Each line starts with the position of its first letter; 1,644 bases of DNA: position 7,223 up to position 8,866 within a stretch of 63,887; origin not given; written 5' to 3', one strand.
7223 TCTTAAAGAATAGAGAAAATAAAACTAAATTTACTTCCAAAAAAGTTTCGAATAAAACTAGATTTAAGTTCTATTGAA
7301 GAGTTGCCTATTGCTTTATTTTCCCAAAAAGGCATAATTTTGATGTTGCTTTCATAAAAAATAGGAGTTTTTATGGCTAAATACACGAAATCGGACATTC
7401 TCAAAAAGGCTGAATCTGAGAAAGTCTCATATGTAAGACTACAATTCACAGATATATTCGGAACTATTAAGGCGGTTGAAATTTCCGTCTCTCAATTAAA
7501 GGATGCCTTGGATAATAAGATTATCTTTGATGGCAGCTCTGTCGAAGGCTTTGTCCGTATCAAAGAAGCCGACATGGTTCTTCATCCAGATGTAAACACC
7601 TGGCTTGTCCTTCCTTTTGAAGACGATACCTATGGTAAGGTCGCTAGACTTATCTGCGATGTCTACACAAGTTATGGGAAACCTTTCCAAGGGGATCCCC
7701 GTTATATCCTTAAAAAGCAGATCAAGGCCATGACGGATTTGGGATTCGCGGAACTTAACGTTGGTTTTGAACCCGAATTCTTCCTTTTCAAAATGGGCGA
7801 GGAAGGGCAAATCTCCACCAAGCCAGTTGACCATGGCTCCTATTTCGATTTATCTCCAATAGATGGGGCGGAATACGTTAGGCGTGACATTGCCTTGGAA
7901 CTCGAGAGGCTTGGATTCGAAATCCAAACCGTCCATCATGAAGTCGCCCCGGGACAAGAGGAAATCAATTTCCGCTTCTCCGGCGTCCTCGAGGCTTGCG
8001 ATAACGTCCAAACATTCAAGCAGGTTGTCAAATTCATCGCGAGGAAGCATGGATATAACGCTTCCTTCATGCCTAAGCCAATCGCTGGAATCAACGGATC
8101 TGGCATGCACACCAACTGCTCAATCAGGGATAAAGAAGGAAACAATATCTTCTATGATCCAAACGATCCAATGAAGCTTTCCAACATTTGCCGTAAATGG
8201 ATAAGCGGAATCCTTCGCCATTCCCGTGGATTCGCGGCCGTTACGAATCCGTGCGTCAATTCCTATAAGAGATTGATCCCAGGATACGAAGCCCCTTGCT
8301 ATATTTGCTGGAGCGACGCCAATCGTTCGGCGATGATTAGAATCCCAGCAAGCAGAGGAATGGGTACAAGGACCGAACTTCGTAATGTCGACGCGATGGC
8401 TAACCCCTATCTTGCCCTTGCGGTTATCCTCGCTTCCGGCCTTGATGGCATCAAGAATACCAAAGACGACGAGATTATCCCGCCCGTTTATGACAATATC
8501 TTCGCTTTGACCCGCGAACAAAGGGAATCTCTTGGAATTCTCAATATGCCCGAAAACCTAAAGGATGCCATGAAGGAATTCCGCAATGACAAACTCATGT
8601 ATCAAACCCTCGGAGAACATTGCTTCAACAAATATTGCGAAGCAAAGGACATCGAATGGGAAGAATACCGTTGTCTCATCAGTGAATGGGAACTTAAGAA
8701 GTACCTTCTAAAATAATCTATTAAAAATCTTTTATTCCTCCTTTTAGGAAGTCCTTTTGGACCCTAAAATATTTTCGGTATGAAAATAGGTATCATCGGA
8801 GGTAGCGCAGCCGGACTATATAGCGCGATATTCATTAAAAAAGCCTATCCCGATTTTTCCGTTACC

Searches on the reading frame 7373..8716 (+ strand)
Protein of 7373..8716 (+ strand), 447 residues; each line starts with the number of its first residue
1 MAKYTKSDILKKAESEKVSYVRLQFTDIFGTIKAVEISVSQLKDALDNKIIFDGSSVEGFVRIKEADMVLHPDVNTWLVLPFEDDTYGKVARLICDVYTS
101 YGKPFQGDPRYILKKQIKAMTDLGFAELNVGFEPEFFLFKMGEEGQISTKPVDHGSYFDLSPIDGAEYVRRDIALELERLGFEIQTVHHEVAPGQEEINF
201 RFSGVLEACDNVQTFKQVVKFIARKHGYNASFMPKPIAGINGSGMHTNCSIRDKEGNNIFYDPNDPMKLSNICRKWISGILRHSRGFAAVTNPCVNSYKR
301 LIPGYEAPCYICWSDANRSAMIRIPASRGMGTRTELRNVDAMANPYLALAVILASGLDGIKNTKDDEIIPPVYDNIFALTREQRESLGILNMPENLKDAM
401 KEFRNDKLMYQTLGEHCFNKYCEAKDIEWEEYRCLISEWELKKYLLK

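Call 12: search_protein_families(library=pfam, proteins=[window:7373-8716:+])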
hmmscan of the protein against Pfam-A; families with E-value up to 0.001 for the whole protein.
window:7373-8716:+ (447 aa): 2 families
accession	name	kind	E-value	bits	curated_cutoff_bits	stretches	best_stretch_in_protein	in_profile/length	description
PF00120.29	Gln-synt_C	-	2.2e-124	415.4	24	1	107-444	2-344/344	Glutamine synthetase, catalytic domain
PF03951.24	Gln-synt_N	-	6.8e-29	99.7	33.4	1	17-99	1-81/82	Glutamine synthetase, beta-Grasp domain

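Call 18: find_homologous_proteins(query=window:7373-8716:+, max_evalue=1e-100)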
Query window:7373-8716:+ (447 aa): 7940 proteins with E <= 1e-100 among 8000 candidates; the best 120 are listed.
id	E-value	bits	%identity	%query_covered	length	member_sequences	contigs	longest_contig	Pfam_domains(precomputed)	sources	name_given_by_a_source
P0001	0.0e+0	1030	98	100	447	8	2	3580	PF03951.25,PF00120.30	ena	-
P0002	1.4e-264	896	84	100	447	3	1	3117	PF03951.25,PF00120.30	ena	-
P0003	9.2e-259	877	83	100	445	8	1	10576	PF03951.25,PF00120.30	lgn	-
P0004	2.6e-258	875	82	100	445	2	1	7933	PF03951.25,PF00120.30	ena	-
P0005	3.6e-258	875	82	100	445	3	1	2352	PF03951.25,PF00120.30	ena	-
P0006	4.5e-258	874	83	100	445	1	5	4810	PF03951.25,PF00120.30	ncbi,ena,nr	ncbi:MAG: type I glutamate--ammonia ligase [Bacilli bacterium]|nr:type I glutamate--ammonia ligase [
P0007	5.1e-256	868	82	100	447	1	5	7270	PF03951.25,PF00120.30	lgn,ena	-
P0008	5.1e-256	868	82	100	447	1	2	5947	PF03951.25,PF00120.30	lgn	-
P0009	5.2e-256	868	82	100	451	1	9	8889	PF03951.25,PF00120.30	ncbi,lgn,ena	-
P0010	5.3e-256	868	82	100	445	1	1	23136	PF03951.25,PF00120.30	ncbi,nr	ncbi:MAG: type I glutamate--ammonia ligase [Bacilli bacterium]|nr:type I glutamate--ammonia ligase [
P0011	1.9e-255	866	82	100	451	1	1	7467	PF03951.25,PF00120.30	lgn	-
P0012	4.8e-255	864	81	100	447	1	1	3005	PF03951.25,PF00120.30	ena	-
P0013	9.0e-248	840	79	100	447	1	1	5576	PF03951.25,PF00120.30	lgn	-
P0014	1.6e-246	836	79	100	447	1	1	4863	PF03951.25,PF00120.30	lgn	-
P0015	6.0e-246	834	79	100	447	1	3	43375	PF03951.25,PF00120.30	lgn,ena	-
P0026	5.1e-242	822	78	100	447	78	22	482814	PF03951.25,PF00120.30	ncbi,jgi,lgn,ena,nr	ncbi:MAG TPA: type I glutamate--ammonia ligase [Firmicutes bacterium]|nr:type I glutamate--ammonia l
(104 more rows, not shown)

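Call 19: find_encoding_contigs(protein=P0010, flank=10000, max_places=2)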
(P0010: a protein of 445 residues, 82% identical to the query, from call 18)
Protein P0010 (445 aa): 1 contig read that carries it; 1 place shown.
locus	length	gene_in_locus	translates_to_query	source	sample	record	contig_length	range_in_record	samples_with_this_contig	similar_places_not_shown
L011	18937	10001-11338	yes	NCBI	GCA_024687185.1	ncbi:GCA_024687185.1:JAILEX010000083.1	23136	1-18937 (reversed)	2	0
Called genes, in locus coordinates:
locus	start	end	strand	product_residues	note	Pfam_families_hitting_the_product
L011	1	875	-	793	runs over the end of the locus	PF03477:ATP-cone, PF13597:NRDD, PF00462:Glutaredoxin (weak)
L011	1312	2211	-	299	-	PF02674:Colicin_V (faint)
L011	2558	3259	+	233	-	PF01741:MscL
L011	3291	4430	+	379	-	PF13350:Y_phosphatase3, PF00293:NUDIX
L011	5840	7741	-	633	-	PF04231:Endonuclease_1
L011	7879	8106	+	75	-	PF09954:DUF2188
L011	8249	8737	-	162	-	PF13671:AAA_33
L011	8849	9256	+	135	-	PF01325:Fe_dep_repress, PF02742:Fe_dep_repr_C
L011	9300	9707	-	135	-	-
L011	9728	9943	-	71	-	-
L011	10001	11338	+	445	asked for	PF03951:Gln-synt_N, PF00120:Gln-synt_C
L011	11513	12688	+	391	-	PF01266:DAO (faint), PF03486:HI0933_like, PF22780:HI0933_like_1st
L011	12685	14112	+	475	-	PF21688:FAD-depend_C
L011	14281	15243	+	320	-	-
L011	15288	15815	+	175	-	PF08433:KTI12, PF13671:AAA_33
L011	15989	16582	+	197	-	-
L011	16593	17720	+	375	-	PF01702:TGT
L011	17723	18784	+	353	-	PF02547:Queuosine_synth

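Call 20: find_encoding_contigs(protein=P0015, flank=10000, max_places=2)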
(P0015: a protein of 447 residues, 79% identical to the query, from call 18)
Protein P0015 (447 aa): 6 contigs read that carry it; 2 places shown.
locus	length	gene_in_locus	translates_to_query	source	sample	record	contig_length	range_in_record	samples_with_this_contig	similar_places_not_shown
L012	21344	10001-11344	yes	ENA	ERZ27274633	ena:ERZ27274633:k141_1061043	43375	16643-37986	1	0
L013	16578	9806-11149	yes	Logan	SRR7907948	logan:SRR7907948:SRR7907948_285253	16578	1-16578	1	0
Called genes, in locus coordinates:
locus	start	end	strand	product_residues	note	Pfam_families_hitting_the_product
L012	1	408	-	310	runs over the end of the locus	PF02645:DegV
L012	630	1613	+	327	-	PF00561:Abhydrolase_1, PF12146:Hydrolase_4 (faint)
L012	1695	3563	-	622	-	PF00753:Lactamase_B, PF19583:ODP, PF01613:Flavin_Reduct, PF21349:RUBY_RBDX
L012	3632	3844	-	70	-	-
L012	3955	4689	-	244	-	PF01643:Acyl-ACP_TE, PF20791:Acyl-ACP_TE_C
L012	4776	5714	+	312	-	PF00056:Ldh_1_N, PF02866:Ldh_1_C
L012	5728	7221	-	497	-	PF00082:Peptidase_S8, PF16738:CBM26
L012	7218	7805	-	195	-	PF00300:His_Phos_1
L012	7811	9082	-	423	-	PF02127:Peptidase_M18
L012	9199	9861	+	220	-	PF01226:Form_Nir_trans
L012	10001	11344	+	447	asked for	PF03951:Gln-synt_N, PF00120:Gln-synt_C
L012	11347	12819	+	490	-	PF02074:Peptidase_M32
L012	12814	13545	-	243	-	PF00132:Hexapep (faint), PF25087:GMPPB_C (faint)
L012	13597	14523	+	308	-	PF00291:PALP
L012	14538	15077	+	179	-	PF01966:HD (weak)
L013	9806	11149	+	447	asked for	PF03951:Gln-synt_N, PF00120:Gln-synt_C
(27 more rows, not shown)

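Call 21: find_encoding_contigs(protein=P0026, flank=10000, max_places=2)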
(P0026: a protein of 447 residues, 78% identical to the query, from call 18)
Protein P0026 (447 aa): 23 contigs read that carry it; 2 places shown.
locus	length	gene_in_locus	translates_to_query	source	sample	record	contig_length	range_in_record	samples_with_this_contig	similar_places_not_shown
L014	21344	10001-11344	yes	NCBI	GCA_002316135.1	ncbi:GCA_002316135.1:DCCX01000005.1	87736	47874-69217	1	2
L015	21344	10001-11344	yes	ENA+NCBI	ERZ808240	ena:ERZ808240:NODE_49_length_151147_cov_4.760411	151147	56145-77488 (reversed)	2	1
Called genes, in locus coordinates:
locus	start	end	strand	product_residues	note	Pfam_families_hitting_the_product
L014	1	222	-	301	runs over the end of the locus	PF00561:Abhydrolase_1, PF12146:Hydrolase_4, PF12697:Abhydrolase_6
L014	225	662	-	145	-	PF00571:CBS (faint)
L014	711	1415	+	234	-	PF04055:Radical_SAM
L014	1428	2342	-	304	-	PF00070:Pyr_redox (faint), PF00890:FAD_binding_2 (weak), PF01266:DAO (weak), PF01494:FAD_binding_3 (faint), PF07992:Pyr_redox_2, PF12831:FAD_oxidored (weak), PF13450:NAD_binding_8 (weak), PF13738:Pyr_redox_3, +2 more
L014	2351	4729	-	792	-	PF03477:ATP-cone, PF13597:NRDD, PF00462:Glutaredoxin (weak)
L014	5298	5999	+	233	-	PF01741:MscL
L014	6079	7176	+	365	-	PF13350:Y_phosphatase3, PF03162:Y_phosphatase2 (weak), PF00293:NUDIX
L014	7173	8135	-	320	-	PF12146:Hydrolase_4, PF00561:Abhydrolase_1, PF12697:Abhydrolase_6, PF00326:Peptidase_S9 (faint)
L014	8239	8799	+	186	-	-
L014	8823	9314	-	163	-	PF13671:AAA_33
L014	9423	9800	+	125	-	PF01325:Fe_dep_repress, PF09339:HTH_IclR (weak), PF02742:Fe_dep_repr_C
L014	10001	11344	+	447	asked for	PF03951:Gln-synt_N, PF00120:Gln-synt_C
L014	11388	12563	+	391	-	PF03486:HI0933_like, PF22780:HI0933_like_1st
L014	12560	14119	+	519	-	PF00890:FAD_binding_2 (faint), PF01266:DAO (weak), PF01593:Amino_oxidase (faint), PF03486:HI0933_like (weak), PF13450:NAD_binding_8 (weak), PF21688:FAD-depend_C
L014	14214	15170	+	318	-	-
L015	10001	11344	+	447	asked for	PF03951:Gln-synt_N, PF00120:Gln-synt_C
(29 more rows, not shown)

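Call 34: find_encoding_contigs(protein=P0003, flank=10000, max_places=3)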
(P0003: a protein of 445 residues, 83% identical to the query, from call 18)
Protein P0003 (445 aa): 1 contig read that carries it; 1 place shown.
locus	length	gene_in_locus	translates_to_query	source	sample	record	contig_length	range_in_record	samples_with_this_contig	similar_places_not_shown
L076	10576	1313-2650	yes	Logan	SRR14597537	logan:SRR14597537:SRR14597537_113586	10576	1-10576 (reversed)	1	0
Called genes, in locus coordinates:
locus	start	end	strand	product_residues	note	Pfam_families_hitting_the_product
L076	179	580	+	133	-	PF01325:Fe_dep_repress, PF02742:Fe_dep_repr_C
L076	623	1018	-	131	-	-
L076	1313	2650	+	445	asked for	PF03951:Gln-synt_N, PF00120:Gln-synt_C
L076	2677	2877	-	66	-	-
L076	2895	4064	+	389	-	PF03486:HI0933_like, PF22780:HI0933_like_1st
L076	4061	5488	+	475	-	PF21688:FAD-depend_C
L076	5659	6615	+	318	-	-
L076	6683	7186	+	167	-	PF08433:KTI12, PF13671:AAA_33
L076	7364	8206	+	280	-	-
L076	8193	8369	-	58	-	-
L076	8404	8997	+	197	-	-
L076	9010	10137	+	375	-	PF01702:TGT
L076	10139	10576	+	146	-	?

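Call 35: find_encoding_contigs(protein=P0009, flank=10000, max_places=4)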
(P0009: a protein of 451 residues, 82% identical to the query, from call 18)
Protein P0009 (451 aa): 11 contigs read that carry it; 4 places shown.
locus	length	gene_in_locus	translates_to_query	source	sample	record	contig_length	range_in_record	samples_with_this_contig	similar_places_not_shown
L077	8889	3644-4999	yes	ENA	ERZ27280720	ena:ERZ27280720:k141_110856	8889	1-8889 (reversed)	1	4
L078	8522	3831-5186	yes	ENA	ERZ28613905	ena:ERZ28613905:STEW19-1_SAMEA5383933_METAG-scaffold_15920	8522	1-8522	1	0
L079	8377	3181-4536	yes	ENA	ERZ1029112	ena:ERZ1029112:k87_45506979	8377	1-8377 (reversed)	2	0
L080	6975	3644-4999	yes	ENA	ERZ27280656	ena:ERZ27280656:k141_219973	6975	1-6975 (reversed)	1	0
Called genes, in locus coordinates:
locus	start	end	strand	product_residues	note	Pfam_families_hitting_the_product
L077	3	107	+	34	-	?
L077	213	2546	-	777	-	PF00009:GTP_EFTU (faint), PF01926:MMR_HSR1, PF02421:FeoB_N, PF09439:SRPRB (weak), PF17910:FeoB_Cyto, PF07670:Gate, PF07664:FeoB_C, PF07670:Gate, +1 more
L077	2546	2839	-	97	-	PF04023:FeoA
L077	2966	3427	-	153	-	-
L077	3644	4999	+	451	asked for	PF03951:Gln-synt_N, PF00120:Gln-synt_C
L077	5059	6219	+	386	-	PF01266:DAO (faint), PF03486:HI0933_like, PF22780:HI0933_like_1st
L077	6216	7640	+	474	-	PF21688:FAD-depend_C (weak)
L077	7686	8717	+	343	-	-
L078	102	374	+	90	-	PF13683:rve_3, PF13333:rve_2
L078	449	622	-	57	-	-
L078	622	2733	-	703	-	PF00009:GTP_EFTU (faint), PF01926:MMR_HSR1, PF02421:FeoB_N, PF09439:SRPRB (weak), PF17910:FeoB_Cyto, PF07670:Gate, PF07664:FeoB_C, PF07670:Gate (weak), +1 more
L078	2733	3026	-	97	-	PF04023:FeoA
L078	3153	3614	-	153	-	-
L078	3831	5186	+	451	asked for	PF03951:Gln-synt_N, PF00120:Gln-synt_C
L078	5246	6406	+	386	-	PF01266:DAO (faint), PF03486:HI0933_like, PF22780:HI0933_like_1st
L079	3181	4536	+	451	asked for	PF03951:Gln-synt_N, PF00120:Gln-synt_C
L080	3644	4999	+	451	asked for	PF03951:Gln-synt_N, PF00120:Gln-synt_C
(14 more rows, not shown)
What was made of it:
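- Tried and rejected: Synteny walk through GlnA homologues: mostly unproductive, because contigs were too short or the context differed (calls 20, 21, 34, 35).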

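Call 36: find_homologous_proteins(query=L011:3291-4430:+, max_evalue=1e-60)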
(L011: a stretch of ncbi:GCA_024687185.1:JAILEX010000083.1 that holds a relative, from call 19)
Query L011:3291-4430:+ (379 aa): 206 proteins with E <= 1e-60 among 5139 candidates; the best 120 are listed.
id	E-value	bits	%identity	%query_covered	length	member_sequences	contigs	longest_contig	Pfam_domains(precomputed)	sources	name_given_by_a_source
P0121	3.1e-242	821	100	95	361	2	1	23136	PF13350.12,PF00293.35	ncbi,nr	ncbi:MAG: tyrosine-protein phosphatase [Bacilli bacterium]|nr:tyrosine-protein phosphatase [Bacilli 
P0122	5.7e-190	649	80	94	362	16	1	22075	PF13350.12,PF00293.35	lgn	-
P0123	3.5e-153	528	65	94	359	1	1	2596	PF13350.12,PF00293.35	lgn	-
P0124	6.2e-152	524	65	94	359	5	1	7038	PF13350.12,PF03162.19,PF00293.35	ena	-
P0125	2.5e-151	522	64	94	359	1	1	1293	PF13350.12,PF03162.19,PF00293.35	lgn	-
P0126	1.5e-148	513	61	99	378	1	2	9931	PF13350.12,PF22785.2,PF00293.35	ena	-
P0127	6.4e-147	508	62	95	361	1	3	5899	PF13350.12,PF03162.19,PF00293.35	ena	-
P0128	2.0e-142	493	70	81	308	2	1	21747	PF13350.12,PF22784.2,PF22741.2,PF22785.2,PF00293.35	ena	-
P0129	2.0e-142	493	63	94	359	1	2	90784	PF13350.12,PF22784.2,PF22785.2,PF00293.35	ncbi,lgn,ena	-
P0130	4.5e-141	489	59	97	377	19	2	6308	PF13350.12,PF22784.2,PF22785.2,PF03162.19,PF00293.35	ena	-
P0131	2.1e-137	476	59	94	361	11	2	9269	PF13350.12,PF22784.2,PF00293.35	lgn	-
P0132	3.6e-137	476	59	94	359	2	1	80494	PF13350.12,PF00293.35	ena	-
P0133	1.2e-136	474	61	95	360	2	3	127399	PF13350.12,PF22784.2,PF22741.2,PF22785.2,PF03162.19,PF00293.35,PF00102.33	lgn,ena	-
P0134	1.5e-136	474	59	94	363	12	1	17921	PF13350.12,PF22784.2,PF22741.2,PF22785.2,PF00293.35,PF00102.33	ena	-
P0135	9.0e-136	471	59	94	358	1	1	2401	PF13350.12,PF22784.2,PF22785.2,PF00293.35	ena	-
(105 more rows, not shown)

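Call 37: find_encoding_contigs(protein=P0122, flank=8000, max_places=2)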
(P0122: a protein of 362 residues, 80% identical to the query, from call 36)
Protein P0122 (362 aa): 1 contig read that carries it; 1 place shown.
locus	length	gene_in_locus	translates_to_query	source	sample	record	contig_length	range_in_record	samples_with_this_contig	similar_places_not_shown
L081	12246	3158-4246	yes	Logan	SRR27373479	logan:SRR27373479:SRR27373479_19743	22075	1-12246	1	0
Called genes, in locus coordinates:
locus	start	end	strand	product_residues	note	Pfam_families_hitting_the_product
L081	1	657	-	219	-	?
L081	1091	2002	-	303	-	PF02674:Colicin_V (weak)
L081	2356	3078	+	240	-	PF01741:MscL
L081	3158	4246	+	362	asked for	PF13350:Y_phosphatase3, PF00293:NUDIX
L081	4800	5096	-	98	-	-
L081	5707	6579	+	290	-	PF13306:LRR_5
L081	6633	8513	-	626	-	PF04231:Endonuclease_1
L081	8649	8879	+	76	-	PF09954:DUF2188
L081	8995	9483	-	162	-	PF08433:KTI12 (faint), PF13671:AAA_33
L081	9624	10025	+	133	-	PF01325:Fe_dep_repress, PF02742:Fe_dep_repr_C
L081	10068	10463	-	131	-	-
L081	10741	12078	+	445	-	PF03951:Gln-synt_N, PF00120:Gln-synt_C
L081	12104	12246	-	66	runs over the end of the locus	-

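Call 38: find_encoding_contigs(protein=P0128, flank=8000, max_places=2)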
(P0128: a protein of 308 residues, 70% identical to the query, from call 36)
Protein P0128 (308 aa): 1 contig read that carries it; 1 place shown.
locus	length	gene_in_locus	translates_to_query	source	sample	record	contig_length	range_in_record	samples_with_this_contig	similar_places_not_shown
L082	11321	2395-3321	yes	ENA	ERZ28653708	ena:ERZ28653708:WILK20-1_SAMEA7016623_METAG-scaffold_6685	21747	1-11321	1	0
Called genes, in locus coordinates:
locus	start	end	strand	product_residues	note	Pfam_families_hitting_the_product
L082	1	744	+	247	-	?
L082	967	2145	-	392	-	-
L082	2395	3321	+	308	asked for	PF13350:Y_phosphatase3, PF22741:PTP-NADK (faint), PF22784:PTP-SAK (weak), PF22785:Tc-R-P (faint), PF00293:NUDIX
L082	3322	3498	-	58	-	-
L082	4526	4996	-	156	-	-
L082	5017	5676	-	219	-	-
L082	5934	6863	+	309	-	-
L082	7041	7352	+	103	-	-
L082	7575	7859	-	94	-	-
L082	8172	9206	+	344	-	-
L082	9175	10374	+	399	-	-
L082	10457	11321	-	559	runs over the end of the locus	PF04231:Endonuclease_1, PF07523:Big_3 (weak)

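Call 39: find_encoding_contigs(protein=P0133, flank=8000, max_places=2)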
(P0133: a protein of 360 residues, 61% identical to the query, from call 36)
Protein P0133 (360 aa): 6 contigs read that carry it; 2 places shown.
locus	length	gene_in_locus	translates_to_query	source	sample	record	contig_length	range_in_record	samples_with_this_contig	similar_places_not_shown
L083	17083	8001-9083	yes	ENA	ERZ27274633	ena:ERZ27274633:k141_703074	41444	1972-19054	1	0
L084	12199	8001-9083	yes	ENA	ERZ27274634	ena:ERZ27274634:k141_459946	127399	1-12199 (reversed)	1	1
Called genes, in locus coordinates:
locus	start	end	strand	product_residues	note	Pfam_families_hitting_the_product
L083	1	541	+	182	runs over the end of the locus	PF01613:Flavin_Reduct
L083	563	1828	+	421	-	PF13439:Glyco_transf_4, PF13579:Glyco_trans_4_4, PF00534:Glycos_transf_1, PF13692:Glyco_trans_1_4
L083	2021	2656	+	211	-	PF07155:ECF-ribofla_trS, PF12822:ECF_trnsprt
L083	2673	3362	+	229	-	PF04055:Radical_SAM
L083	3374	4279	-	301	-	PF00070:Pyr_redox (faint), PF00890:FAD_binding_2, PF01266:DAO (weak), PF01494:FAD_binding_3 (weak), PF03486:HI0933_like (faint), PF07992:Pyr_redox_2, PF12831:FAD_oxidored (weak), PF13738:Pyr_redox_3, +1 more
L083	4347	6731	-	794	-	PF03477:ATP-cone, PF13597:NRDD, PF00462:Glutaredoxin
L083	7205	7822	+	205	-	PF01741:MscL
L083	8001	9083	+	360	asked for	PF13350:Y_phosphatase3, PF22741:PTP-NADK (faint), PF03162:Y_phosphatase2 (faint), PF22784:PTP-SAK, PF22785:Tc-R-P (weak), PF00102:Y_phosphatase (weak), PF00293:NUDIX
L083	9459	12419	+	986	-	PF09479:Flg_new, PF13306:LRR_5 (weak), PF13855:LRR_8 (faint), PF13306:LRR_5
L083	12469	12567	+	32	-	-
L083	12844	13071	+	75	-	PF09954:DUF2188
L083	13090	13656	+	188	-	-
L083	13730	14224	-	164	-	PF13671:AAA_33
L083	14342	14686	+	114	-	PF01325:Fe_dep_repress, PF09339:HTH_IclR (weak), PF02742:Fe_dep_repr_C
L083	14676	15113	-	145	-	-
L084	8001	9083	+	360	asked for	PF13350:Y_phosphatase3, PF22741:PTP-NADK (faint), PF03162:Y_phosphatase2 (faint), PF22784:PTP-SAK, PF22785:Tc-R-P (weak), PF00102:Y_phosphatase (weak), PF00293:NUDIX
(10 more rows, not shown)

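Call 62: find_encoding_contigs(protein=P0124, flank=8000, max_places=2)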
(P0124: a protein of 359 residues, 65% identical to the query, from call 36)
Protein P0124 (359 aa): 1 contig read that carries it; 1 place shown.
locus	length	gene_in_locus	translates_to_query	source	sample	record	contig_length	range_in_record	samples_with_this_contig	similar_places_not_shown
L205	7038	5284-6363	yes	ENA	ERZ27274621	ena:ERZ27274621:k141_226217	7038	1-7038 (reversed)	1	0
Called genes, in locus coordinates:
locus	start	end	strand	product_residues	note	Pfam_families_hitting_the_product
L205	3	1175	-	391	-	?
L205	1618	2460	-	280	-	PF02674:Colicin_V (weak)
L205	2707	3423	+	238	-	PF01741:MscL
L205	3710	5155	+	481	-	-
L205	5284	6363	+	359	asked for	PF13350:Y_phosphatase3, PF03162:Y_phosphatase2 (weak), PF00293:NUDIX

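Call 63: find_encoding_contigs(protein=P0126, flank=8000, max_places=2)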
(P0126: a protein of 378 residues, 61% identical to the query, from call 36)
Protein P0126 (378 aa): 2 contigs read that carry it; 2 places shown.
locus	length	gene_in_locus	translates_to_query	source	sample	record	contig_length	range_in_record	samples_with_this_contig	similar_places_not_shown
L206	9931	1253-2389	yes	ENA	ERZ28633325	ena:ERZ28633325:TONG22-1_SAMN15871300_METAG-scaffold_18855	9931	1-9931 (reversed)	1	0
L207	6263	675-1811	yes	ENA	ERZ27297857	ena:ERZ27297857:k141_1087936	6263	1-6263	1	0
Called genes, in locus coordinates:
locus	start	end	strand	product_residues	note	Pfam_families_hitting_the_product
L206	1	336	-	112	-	?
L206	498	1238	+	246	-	PF01741:MscL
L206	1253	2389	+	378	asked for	PF13350:Y_phosphatase3, PF22785:Tc-R-P (faint), PF00293:NUDIX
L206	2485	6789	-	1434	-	PF02368:Big_2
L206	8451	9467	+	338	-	PF01263:Aldose_epim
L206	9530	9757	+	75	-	PF09954:DUF2188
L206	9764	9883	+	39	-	-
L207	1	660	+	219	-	?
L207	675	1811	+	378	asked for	PF13350:Y_phosphatase3, PF22785:Tc-R-P (faint), PF00293:NUDIX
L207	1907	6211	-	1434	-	PF02368:Big_2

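Call 64: find_encoding_contigs(protein=P0132, flank=8000, max_places=2)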
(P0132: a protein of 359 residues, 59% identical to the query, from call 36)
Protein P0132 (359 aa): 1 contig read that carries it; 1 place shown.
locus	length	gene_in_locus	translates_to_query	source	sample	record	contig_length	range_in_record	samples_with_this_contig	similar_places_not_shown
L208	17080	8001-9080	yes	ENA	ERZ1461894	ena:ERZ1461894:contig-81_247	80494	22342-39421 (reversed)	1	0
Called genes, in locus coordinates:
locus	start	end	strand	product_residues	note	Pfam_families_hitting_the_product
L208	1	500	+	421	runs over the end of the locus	PF13439:Glyco_transf_4, PF13579:Glyco_trans_4_4 (faint), PF00534:Glycos_transf_1, PF13692:Glyco_trans_1_4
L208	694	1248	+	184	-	PF07155:ECF-ribofla_trS, PF12822:ECF_trnsprt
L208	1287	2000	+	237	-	PF04055:Radical_SAM, PF13353:Fer4_12 (weak)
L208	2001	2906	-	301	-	PF00890:FAD_binding_2, PF01266:DAO (weak), PF01494:FAD_binding_3 (weak), PF03486:HI0933_like (faint), PF07992:Pyr_redox_2, PF12831:FAD_oxidored (weak), PF13738:Pyr_redox_3, PF00070:Pyr_redox (weak)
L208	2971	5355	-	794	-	PF03477:ATP-cone, PF13597:NRDD, PF00462:Glutaredoxin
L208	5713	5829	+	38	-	-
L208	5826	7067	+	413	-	PF12897:Asp_aminotransf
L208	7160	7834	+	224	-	PF01741:MscL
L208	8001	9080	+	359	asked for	PF13350:Y_phosphatase3, PF00293:NUDIX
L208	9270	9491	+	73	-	PF09954:DUF2188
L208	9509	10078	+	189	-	-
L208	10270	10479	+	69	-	-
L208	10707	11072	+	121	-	PF01325:Fe_dep_repress, PF09339:HTH_IclR (weak), PF02742:Fe_dep_repr_C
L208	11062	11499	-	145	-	-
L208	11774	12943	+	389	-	PF03486:HI0933_like, PF07992:Pyr_redox_2 (faint), PF22780:HI0933_like_1st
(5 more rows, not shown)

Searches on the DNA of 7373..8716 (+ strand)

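Call 76: search_rna_families(sources=[L011, L081, L082, L206], threshold=gathering)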
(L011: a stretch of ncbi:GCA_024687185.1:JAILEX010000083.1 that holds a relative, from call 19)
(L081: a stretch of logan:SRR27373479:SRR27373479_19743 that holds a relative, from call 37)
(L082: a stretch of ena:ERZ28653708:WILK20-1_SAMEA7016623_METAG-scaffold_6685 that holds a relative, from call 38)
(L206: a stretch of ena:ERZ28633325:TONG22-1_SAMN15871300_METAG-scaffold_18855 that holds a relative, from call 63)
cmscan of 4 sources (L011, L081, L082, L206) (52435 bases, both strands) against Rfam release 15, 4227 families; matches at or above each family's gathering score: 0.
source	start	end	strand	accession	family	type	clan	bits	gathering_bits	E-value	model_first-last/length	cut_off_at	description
